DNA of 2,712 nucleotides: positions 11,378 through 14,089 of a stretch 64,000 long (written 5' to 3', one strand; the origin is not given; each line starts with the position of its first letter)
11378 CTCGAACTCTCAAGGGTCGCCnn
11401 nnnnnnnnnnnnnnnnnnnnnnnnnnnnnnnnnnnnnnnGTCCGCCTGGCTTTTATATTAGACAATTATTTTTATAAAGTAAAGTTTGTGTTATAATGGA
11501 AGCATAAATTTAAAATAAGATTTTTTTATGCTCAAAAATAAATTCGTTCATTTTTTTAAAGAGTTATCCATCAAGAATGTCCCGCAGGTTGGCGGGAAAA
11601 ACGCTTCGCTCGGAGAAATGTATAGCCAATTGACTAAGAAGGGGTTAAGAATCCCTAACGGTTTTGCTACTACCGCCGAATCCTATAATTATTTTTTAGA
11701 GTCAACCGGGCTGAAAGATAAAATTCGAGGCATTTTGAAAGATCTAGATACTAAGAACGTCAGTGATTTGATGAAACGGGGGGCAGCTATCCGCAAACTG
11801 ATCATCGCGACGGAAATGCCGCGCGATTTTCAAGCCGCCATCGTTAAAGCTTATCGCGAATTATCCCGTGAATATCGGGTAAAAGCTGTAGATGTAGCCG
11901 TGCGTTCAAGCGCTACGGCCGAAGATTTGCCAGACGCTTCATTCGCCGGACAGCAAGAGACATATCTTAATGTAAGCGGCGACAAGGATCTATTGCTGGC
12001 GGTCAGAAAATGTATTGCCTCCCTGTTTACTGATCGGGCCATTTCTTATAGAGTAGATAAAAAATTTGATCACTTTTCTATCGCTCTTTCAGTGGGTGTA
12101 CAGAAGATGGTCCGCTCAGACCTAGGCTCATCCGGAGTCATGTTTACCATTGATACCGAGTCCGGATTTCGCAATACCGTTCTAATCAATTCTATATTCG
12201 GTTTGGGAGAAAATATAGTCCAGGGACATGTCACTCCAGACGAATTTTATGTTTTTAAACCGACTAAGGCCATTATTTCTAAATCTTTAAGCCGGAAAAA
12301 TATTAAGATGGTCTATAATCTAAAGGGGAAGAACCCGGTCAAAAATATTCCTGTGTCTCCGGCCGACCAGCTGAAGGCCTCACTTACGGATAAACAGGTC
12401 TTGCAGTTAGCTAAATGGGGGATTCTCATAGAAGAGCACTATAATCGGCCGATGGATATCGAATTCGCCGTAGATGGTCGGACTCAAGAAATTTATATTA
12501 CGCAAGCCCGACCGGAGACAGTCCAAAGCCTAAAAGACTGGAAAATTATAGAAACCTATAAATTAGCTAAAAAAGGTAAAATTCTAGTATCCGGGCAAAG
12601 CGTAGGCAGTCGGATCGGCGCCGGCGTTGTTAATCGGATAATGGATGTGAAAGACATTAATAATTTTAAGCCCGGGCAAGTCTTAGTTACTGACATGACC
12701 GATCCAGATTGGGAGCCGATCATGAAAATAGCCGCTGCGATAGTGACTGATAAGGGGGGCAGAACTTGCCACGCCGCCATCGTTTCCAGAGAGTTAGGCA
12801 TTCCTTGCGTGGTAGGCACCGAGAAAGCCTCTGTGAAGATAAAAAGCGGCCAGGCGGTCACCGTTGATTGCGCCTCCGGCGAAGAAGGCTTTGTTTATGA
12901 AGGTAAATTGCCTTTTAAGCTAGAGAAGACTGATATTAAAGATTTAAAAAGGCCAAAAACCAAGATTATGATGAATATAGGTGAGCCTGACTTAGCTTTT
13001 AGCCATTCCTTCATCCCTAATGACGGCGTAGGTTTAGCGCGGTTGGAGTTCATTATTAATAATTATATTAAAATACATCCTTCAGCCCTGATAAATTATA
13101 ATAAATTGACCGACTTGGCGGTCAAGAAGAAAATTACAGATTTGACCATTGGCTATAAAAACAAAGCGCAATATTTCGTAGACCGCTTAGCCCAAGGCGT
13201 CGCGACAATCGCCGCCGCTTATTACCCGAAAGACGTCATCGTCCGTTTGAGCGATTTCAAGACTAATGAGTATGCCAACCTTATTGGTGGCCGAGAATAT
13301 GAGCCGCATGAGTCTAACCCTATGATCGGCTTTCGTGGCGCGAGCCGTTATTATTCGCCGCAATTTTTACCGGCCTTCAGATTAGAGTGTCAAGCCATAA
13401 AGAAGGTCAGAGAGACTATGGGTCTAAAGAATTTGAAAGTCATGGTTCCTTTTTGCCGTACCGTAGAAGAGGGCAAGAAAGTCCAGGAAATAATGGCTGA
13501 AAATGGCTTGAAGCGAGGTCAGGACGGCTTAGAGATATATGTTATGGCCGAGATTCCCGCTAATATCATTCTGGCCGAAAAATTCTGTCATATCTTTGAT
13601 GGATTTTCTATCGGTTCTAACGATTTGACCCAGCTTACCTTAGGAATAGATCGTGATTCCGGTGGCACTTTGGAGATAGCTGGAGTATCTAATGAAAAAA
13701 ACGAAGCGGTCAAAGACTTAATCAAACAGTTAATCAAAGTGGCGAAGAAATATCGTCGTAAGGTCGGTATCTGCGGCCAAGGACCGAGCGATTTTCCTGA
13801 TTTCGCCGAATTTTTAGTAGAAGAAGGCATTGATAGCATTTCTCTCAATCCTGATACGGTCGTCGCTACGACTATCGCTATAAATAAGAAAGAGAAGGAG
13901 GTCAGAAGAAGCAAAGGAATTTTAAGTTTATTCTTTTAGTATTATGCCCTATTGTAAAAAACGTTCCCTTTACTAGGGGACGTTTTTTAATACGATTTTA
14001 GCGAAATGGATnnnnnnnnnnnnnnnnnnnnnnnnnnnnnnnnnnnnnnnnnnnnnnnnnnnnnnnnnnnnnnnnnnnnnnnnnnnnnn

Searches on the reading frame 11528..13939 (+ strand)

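Call 38: search_protein_families(library=pfam, proteins=[window:11528-13939:+], max_evalue=0.001)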
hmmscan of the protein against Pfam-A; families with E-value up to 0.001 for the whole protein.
window:11528-13939:+ (803 aa): 3 families
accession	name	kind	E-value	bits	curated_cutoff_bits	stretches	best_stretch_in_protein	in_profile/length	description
PF01326.24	PPDK_N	-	1.4e-124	416.1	27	1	19-339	2-318/328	Pyruvate phosphate dikinase, AMP/ATP-binding domain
PF02896.24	PEP-utilizers_C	-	6.1e-58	196.7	22.8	1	476-788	18-291/293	PEP-utilising enzyme, PEP-binding domain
PF00391.29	PEP-utilizers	-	4.2e-28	97.2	23.1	1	380-451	1-72/72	PEP-utilising enzyme, mobile domain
